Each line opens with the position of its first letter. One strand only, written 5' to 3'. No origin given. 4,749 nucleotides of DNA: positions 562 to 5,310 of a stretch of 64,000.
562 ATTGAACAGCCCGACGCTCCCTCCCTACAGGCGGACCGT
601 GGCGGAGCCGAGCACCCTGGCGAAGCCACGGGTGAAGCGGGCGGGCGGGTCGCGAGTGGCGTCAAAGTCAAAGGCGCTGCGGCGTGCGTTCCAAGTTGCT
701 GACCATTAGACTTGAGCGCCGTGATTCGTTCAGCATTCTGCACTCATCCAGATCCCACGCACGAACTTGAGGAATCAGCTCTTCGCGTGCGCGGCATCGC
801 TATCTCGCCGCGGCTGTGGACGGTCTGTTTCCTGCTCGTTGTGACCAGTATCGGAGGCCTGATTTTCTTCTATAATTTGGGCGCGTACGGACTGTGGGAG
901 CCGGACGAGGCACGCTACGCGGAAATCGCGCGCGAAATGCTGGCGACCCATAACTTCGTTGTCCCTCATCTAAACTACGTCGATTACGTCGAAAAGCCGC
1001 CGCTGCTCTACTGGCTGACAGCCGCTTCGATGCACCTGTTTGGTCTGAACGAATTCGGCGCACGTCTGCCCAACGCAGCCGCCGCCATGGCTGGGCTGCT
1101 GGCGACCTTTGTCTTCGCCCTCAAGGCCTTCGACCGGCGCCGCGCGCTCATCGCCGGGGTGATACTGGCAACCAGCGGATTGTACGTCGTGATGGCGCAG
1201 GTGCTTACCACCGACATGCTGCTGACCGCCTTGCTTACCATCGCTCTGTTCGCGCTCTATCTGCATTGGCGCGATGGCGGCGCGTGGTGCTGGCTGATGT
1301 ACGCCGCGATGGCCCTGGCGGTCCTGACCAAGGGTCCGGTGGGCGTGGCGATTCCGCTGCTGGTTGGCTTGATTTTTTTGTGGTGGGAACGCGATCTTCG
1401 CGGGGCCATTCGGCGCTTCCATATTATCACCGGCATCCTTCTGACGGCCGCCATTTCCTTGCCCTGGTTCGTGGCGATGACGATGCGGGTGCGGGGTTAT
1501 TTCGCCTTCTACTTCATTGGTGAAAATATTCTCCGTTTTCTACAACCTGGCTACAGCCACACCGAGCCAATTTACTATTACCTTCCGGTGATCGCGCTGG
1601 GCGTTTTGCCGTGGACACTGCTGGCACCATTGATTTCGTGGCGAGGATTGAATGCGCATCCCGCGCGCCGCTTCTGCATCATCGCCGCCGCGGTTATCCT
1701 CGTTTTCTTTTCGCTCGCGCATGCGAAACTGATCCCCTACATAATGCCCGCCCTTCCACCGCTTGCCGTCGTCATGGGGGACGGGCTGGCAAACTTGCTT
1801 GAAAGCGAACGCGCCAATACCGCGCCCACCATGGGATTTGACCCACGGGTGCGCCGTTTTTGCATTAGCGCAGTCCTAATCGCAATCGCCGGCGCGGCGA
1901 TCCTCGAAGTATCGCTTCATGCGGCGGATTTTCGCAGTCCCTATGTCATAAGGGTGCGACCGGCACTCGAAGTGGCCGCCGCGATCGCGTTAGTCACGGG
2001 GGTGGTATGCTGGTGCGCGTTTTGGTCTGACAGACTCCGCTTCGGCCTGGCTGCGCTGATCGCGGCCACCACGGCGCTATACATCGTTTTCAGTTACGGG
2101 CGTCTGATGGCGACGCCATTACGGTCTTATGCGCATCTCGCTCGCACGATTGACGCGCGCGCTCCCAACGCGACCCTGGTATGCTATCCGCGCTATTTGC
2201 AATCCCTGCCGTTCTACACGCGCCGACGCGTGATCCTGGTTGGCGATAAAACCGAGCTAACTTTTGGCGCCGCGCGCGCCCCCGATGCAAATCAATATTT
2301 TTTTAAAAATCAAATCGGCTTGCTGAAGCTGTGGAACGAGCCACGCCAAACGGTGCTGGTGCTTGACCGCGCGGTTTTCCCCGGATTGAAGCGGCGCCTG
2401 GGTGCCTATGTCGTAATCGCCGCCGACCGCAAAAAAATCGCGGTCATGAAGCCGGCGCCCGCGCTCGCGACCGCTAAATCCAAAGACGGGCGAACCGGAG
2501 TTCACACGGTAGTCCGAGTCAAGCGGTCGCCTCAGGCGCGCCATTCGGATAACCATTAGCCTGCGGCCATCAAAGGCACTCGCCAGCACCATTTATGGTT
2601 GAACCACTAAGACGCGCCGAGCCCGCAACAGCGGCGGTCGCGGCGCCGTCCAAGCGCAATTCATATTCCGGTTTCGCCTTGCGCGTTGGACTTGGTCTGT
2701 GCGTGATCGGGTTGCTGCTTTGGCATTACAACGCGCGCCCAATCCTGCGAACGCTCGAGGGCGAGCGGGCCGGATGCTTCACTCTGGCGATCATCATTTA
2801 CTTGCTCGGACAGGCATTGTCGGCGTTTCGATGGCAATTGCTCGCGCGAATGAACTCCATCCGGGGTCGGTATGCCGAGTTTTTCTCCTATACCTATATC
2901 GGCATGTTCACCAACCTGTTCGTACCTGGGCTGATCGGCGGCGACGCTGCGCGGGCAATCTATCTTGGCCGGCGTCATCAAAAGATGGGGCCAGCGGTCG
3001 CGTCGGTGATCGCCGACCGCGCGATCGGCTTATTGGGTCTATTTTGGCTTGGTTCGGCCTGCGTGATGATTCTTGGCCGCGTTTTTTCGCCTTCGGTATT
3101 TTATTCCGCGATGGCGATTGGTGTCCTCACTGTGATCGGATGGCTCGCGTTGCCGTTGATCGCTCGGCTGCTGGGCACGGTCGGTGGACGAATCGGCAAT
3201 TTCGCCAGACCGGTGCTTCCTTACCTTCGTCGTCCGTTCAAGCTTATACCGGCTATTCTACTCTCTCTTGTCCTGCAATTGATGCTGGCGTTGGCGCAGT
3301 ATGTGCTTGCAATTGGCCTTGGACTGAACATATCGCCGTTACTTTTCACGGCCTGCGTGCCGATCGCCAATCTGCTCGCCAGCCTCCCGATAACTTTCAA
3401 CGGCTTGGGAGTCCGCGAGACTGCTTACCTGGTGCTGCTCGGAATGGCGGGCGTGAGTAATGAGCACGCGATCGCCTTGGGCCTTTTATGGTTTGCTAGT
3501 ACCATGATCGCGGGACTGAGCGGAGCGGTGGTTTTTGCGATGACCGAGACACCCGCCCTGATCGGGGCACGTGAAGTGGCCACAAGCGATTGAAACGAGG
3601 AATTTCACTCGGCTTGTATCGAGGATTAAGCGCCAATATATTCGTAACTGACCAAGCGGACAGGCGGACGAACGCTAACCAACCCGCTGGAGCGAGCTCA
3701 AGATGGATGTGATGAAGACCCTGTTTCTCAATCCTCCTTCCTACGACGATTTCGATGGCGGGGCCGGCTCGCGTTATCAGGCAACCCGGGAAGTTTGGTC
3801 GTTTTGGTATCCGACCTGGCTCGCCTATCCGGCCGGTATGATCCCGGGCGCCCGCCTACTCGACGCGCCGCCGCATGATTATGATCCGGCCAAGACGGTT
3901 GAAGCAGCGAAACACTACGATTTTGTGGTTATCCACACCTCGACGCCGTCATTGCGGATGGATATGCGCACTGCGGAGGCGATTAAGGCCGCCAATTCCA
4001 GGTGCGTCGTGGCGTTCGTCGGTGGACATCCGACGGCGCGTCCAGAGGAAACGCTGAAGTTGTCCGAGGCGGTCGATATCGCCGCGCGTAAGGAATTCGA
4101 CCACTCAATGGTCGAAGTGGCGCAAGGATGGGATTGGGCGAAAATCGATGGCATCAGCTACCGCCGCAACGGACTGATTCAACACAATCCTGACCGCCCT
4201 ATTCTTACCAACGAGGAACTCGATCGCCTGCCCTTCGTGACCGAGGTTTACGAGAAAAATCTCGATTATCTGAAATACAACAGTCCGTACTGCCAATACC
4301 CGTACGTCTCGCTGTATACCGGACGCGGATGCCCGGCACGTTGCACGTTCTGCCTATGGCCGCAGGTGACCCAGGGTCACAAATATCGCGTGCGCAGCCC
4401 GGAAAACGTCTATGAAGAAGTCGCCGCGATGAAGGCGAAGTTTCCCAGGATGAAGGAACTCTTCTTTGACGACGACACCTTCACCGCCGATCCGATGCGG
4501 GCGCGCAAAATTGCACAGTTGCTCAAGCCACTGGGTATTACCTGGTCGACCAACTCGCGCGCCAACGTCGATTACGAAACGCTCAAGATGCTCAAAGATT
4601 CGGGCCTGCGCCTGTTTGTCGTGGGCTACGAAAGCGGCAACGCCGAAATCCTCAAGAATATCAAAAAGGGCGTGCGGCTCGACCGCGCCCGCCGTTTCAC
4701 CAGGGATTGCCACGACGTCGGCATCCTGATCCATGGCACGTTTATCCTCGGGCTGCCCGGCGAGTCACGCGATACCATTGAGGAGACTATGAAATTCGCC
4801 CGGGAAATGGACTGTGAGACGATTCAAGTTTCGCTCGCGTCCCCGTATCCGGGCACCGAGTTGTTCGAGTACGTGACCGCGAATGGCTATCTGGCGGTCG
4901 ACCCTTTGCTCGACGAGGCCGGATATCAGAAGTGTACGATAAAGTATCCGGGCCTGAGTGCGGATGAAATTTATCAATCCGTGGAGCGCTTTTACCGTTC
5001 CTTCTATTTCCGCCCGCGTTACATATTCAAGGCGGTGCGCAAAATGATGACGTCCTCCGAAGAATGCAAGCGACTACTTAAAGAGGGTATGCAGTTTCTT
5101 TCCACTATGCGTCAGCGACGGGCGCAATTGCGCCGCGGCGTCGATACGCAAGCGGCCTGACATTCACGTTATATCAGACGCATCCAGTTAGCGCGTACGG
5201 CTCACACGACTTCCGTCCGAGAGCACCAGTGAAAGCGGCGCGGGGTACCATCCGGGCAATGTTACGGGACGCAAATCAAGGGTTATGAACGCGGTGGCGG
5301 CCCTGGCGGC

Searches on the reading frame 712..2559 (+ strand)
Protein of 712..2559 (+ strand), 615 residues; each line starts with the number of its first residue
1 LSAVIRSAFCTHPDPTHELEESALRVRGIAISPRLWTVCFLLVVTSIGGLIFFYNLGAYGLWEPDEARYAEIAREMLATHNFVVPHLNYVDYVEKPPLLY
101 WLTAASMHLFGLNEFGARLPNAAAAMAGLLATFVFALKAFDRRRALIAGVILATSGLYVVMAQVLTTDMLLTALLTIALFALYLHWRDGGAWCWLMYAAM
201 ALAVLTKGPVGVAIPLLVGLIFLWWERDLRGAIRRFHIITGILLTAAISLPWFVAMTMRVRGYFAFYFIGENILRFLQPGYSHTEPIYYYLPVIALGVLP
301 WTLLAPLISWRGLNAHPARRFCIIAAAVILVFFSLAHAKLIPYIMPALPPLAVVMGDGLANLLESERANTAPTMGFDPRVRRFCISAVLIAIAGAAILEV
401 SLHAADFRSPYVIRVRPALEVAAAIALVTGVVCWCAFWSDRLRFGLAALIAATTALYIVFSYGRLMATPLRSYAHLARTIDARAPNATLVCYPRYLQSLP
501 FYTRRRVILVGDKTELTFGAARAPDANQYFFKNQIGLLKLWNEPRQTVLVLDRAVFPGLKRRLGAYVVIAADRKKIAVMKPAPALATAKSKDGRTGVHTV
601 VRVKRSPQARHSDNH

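Call 64: search_protein_families(library=pfam, proteins=[window:712-2559:+], max_evalue=0.00001)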
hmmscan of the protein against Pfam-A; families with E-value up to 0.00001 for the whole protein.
window:712-2559:+ (615 aa): 3 families
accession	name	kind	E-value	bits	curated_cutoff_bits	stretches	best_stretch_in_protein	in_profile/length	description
PF13231.12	PMT_2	-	4.1e-18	66.5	26.1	1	95-252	2-157/160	Dolichyl-phosphate-mannose-protein mannosyltransferase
PF02366.24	PMT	-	4.2e-16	59.7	22.7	1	49-257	13-235/245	Dolichyl-phosphate-mannose-protein mannosyltransferase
PF18583.6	Arnt_C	-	2e-11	44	26.5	1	483-580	8-103/103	Aminoarabinose transferase C-terminal domain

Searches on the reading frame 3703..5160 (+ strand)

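Call 64: search_protein_families(library=pfam, proteins=[window:3703-5160:+], max_evalue=0.00001)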
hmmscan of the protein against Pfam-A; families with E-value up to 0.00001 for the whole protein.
window:3703-5160:+ (485 aa): 2 families
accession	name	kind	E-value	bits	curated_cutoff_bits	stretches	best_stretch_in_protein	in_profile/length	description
PF04055.27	Radical_SAM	-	9.2e-27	94.7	29.5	1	205-366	2-166/166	Radical SAM superfamily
PF02310.24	B12-binding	-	9.7e-10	38.8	32.1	1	33-139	10-120/121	B12 binding domain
